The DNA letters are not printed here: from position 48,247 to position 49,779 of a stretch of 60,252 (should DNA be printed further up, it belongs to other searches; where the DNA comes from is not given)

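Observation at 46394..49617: Three-gene operon: Cys-rich membrane-anchored periplasmic protein of unknown family plus a MacB/FtsX-type ABC transporter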

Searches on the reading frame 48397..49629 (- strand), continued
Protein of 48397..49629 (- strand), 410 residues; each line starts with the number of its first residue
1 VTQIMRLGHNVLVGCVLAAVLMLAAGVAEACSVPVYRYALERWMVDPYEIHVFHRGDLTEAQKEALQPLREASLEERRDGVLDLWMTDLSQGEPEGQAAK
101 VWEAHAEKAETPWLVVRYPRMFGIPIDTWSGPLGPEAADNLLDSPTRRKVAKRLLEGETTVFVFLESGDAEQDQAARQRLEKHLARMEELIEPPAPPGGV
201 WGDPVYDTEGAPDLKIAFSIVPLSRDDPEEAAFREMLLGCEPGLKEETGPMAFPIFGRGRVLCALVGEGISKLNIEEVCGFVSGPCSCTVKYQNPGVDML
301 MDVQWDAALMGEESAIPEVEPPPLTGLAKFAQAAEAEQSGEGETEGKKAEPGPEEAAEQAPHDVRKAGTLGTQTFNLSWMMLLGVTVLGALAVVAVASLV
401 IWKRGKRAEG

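Call 57: search_solved_structures(query=L003:9190-10716:+, max_evalue=0.001, show_alignments=3)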
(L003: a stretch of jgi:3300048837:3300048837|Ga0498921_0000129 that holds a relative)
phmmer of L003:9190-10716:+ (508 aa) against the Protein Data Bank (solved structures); distinct sequences matched with E-value up to 0.001: 18.
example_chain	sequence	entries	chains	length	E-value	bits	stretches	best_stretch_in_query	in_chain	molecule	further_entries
9wgd_A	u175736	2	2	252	2.5e-11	46.2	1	49-212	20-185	Molybdenum ABC transporter, periplasmic molybdate-binding protein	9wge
8k8k_A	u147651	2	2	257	3.5e-10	42.5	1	39-183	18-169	Molybdate transporter periplasmic protein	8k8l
8zj6_A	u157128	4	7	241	5.4e-10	41.9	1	50-205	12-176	Molybdate ABC transporter substrate-binding protein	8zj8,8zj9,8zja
4xxu_A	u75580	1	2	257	8e-09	38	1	47-182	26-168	Molybdate-binding periplasmic protein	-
3r26_A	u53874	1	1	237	1.1e-08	37.5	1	50-182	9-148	Molybdate-binding periplasmic protein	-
1amf_A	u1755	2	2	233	1.2e-08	37.4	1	50-182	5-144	MOLYBDATE TRANSPORT PROTEIN MODA | MODA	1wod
3axf_A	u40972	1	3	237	4.2e-08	35.6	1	50-181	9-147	Molybdate-binding periplasmic protein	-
3fir_A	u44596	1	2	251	7.5e-08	34.8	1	52-161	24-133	Major antigenic peptide PEB3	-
3fjg_A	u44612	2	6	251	9.6e-08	34.4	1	52-184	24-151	Major antigenic peptide PEB3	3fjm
4kd5_C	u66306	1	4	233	1.2e-07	34.2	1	50-270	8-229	ABC-type transport system, molybdenum-specific extracellular solute-binding protein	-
4rxl_A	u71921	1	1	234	1.3e-07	34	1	49-207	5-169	Molybdenum ABC transporter, periplasmic molybdenum-binding protein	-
2hxw_A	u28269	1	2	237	1.7e-07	33.7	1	53-184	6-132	Major antigenic peptide PEB3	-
3fj7_A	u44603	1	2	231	1.7e-07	33.6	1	53-184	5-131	Major antigenic peptide PEB3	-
2h5y_A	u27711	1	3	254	2.8e-07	32.9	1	46-249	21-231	Molybdate-binding periplasmic protein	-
6nio_A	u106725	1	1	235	1.3e-06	30.7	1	49-182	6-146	Molybdate ABC transporter substrate-binding protein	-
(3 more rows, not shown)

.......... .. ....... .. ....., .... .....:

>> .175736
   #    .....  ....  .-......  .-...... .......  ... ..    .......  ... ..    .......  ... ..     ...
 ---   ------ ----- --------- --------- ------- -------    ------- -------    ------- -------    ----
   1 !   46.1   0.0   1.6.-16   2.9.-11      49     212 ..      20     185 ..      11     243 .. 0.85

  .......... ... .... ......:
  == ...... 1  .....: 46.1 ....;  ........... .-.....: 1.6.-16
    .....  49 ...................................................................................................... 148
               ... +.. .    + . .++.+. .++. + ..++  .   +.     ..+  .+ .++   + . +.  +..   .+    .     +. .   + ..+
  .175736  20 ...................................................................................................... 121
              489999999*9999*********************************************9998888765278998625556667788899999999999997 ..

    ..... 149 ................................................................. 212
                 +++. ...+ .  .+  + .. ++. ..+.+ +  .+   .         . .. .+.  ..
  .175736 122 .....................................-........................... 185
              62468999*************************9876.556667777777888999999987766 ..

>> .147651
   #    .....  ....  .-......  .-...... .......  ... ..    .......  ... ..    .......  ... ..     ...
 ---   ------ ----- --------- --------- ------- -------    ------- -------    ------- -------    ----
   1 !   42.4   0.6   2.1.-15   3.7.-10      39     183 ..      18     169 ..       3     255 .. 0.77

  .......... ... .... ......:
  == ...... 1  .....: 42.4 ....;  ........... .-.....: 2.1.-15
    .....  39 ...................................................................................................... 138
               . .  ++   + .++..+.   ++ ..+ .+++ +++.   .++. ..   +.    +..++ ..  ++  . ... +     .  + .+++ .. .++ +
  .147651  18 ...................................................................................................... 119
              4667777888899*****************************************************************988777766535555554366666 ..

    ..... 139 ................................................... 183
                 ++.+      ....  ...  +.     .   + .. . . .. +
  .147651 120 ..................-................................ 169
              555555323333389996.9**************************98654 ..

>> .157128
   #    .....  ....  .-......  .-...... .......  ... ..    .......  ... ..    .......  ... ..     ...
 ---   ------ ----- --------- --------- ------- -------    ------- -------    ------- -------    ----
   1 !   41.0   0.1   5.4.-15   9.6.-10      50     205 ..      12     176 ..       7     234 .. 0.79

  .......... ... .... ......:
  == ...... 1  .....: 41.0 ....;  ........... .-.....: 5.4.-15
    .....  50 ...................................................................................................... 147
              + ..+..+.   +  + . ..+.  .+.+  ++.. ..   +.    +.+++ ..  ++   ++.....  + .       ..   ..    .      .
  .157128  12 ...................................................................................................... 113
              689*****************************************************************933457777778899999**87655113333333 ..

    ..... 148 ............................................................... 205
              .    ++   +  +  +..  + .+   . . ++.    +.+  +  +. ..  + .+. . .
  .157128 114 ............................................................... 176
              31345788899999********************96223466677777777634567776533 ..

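Call 79: search_solved_structures(query=L003:4196-7999:+, max_evalue=0.01)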
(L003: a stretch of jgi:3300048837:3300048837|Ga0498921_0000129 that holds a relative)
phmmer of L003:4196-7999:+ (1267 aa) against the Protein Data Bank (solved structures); distinct sequences matched with E-value up to 0.01: 48.
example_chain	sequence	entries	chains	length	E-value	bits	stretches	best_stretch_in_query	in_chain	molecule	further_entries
8prj_A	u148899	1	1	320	8.8e-40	139.4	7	77-153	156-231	v31Bagel8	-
6tjg_A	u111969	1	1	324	9.3e-29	102.9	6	76-152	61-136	Cake8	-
6tjf_A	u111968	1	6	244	8.5e-25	89.8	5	77-152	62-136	Cake6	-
6tje_A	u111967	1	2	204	1.5e-21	79.1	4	76-152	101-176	Cake5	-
8pra_A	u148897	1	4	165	3e-21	78.1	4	77-153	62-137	Cell surface protein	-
8prs_A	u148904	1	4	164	2.3e-19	71.8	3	77-153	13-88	nvBagel4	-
7awz_A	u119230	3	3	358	6.3e-19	70.4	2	76-151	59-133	Scone-E | SconeE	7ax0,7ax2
7awy_A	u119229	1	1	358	1.1e-18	69.5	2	77-162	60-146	Scone-R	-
6tjd_A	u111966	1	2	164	6.5e-18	67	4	77-152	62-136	Cake4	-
7eq5_A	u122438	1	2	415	5.7e-15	57.2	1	99-149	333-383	Membrane associated protein kinase with beta-propeller domain, pyrrolo-quinoline quinone b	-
7evf_AA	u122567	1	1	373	1.4e-14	55.9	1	99-149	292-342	PQQ_3 domain-containing protein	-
3hxj_A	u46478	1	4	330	2.7e-14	55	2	86-151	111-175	Pyrrolo-quinoline quinone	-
7dxn_A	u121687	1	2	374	2.4e-13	51.9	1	99-149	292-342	Membrane associated protein kinase with beta-propeller domain, pyrrolo-quinoline quinone b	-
6tjc_A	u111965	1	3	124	2.6e-13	51.7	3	99-152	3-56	Cake3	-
8pr9_A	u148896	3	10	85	6.6e-10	40.5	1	100-153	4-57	Cell surface protein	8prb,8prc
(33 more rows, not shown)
